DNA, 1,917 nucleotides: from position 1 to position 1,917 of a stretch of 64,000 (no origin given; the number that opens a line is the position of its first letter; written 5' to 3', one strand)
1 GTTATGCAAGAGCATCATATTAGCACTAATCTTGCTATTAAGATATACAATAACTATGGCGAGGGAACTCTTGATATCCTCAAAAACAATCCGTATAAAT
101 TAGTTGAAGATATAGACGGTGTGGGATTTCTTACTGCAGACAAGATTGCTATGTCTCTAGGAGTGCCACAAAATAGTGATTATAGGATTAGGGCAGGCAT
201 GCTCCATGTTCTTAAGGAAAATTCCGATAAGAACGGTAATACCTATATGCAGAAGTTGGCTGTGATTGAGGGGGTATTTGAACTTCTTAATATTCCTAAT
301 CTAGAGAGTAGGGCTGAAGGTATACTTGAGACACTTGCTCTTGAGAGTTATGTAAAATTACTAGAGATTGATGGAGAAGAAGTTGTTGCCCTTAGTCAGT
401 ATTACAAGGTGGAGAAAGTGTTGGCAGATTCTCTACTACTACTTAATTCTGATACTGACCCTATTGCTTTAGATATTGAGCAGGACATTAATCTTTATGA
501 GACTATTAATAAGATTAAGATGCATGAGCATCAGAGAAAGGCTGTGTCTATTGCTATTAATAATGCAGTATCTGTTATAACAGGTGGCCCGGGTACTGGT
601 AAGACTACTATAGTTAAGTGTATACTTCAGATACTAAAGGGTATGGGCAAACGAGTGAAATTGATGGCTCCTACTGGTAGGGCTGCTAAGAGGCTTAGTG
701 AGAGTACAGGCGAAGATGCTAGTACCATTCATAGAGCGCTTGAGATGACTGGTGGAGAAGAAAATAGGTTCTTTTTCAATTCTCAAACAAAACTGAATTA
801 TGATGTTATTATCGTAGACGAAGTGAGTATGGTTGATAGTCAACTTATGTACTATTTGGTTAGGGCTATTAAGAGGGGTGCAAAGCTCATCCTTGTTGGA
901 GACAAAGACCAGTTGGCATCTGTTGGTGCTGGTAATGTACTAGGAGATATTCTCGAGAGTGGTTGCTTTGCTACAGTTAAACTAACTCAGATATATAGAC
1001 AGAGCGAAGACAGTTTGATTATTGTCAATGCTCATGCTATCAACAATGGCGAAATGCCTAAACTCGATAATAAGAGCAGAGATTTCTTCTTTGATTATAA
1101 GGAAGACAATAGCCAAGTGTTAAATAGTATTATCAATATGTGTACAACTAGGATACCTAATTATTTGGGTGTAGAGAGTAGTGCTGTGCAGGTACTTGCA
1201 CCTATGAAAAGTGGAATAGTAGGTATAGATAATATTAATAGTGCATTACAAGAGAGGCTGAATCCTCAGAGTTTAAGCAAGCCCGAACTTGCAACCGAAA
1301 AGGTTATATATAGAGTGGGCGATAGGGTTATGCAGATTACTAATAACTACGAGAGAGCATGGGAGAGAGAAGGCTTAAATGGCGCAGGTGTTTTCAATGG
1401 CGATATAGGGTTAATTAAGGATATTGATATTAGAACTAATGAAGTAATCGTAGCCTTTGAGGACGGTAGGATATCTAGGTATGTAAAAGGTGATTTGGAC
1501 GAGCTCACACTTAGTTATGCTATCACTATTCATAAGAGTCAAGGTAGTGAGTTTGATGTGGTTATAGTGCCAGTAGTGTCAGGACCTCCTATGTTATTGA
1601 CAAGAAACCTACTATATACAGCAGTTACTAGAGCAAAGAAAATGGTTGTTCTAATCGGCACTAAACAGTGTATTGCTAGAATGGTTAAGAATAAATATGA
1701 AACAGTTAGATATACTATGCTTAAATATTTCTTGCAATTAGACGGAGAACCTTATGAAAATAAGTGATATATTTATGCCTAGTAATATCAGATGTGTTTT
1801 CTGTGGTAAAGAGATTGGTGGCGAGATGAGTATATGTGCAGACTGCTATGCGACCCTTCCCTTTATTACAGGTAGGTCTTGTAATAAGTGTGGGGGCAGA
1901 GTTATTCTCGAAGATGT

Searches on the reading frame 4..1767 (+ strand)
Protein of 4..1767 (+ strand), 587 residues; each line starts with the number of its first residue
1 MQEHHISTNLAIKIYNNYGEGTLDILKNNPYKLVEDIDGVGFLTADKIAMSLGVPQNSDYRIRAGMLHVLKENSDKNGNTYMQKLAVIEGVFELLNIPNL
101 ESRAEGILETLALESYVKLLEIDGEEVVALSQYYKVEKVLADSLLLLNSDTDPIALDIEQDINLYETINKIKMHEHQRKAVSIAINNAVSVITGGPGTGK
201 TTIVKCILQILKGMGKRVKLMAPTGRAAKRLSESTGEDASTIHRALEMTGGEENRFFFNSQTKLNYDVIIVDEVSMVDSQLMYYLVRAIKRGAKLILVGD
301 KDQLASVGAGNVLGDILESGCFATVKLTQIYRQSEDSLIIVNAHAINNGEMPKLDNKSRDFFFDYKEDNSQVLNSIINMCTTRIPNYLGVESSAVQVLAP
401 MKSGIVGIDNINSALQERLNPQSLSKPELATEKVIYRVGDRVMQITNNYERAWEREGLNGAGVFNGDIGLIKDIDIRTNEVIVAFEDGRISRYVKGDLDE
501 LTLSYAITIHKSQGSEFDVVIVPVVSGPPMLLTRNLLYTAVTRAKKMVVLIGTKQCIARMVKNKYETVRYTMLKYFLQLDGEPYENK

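Call 12: search_protein_families(library=phrogs, proteins=[window:4-1767:+], max_evalue=0.001)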
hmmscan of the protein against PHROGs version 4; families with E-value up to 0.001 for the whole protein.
window:4-1767:+ (587 aa): 11 families
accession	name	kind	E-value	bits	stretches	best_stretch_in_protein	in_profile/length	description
phrog_4412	-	DNA, RNA and nucleotide metabolism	3.8e-155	519.2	1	3-579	164-740/743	exonuclease V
phrog_325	-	DNA, RNA and nucleotide metabolism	3.8e-70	238.3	1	160-558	458-874/986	Dda-like helicase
phrog_1967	-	DNA, RNA and nucleotide metabolism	1.4e-18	67.9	1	507-567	608-684/776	DNA helicase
phrog_25411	-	unknown function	7.7e-13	48.9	1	265-305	353-390/627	-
phrog_170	-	other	6.2e-07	30.1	0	162-204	65-107/323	PhoH-like phosphate starvation-inducible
phrog_25471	-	unknown function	1.2e-06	29.7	1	175-286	5-141/162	-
phrog_16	-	DNA, RNA and nucleotide metabolism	3.2e-05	23.3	1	143-280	257-391/986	DNA helicase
phrog_2107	-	other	4.2e-05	24.3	1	192-279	8-96/201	thymidylate kinase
phrog_7507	-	unknown function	4.4e-05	24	1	176-213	13-50/483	-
phrog_9802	-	unknown function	0.00011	22.4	1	167-213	4-51/438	-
phrog_8323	-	unknown function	0.00011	21.9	1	166-263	49-147/623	-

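Call 13: search_protein_families(library=pfam, proteins=[window:4-1767:+], max_evalue=0.001)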
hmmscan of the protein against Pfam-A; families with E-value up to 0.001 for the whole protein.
window:4-1767:+ (587 aa): 19 families
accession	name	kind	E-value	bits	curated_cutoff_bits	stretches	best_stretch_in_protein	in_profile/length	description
PF13245.12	AAA_19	-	1.7e-44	151.6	25.1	1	177-308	1-133/134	AAA domain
PF13604.12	AAA_30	-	2.2e-44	151.9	27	1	173-354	2-177/191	AAA domain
PF14490.11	HHH_RecD2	-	1.6e-30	105.3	27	1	1-81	12-92/92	ATP-dependent RecD2 DNA helicase HHH domain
PF18335.7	SH3_13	-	1.8e-21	76.1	41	1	411-485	1-65/65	ATP-dependent RecD-like DNA helicase SH3 domain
PF13538.12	UvrD_C_2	-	2.9e-19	69.1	27.4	1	504-551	2-52/52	UvrD-like helicase C-terminal domain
PF01443.25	Viral_helicase1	-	4.8e-13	49.9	21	2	191-306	2-99/228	Viral superfamily 1 RNA helicase core domain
PF13086.12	AAA_11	-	1.1e-11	45.4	27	1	174-230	3-67/257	AAA domain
PF09848.15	SLFN-g3_helicase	-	4.4e-06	26.7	24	1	188-274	2-88/354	Schlafen group 3, DNA/RNA helicase domain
PF05970.20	PIF1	-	2.6e-05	24.4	25.9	1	188-289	23-126/223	PIF1-like helicase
PF13476.12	AAA_23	-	6.7e-05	24.1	27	1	169-253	5-86/201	AAA domain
PF00580.27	UvrD-helicase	-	9e-05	22.7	23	0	174-233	2-63/271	UvrD/REP helicase N-terminal domain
PF05127.21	NAT10_TcmA_helicase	-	0.00012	22.5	22.7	1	191-291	1-115/176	RNA cytidine acetyltransferase NAT10/TcmA, helicase domain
PF02562.22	PhoH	-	0.00014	21.9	27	0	174-237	6-71/205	PhoH-like protein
PF00004.35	AAA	-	0.00023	22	21.2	0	192-275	3-67/131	ATPase family associated with various cellular activities (AAA)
PF13401.12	AAA_22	-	0.00029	21.6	27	0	189-301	7-124/130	AAA domain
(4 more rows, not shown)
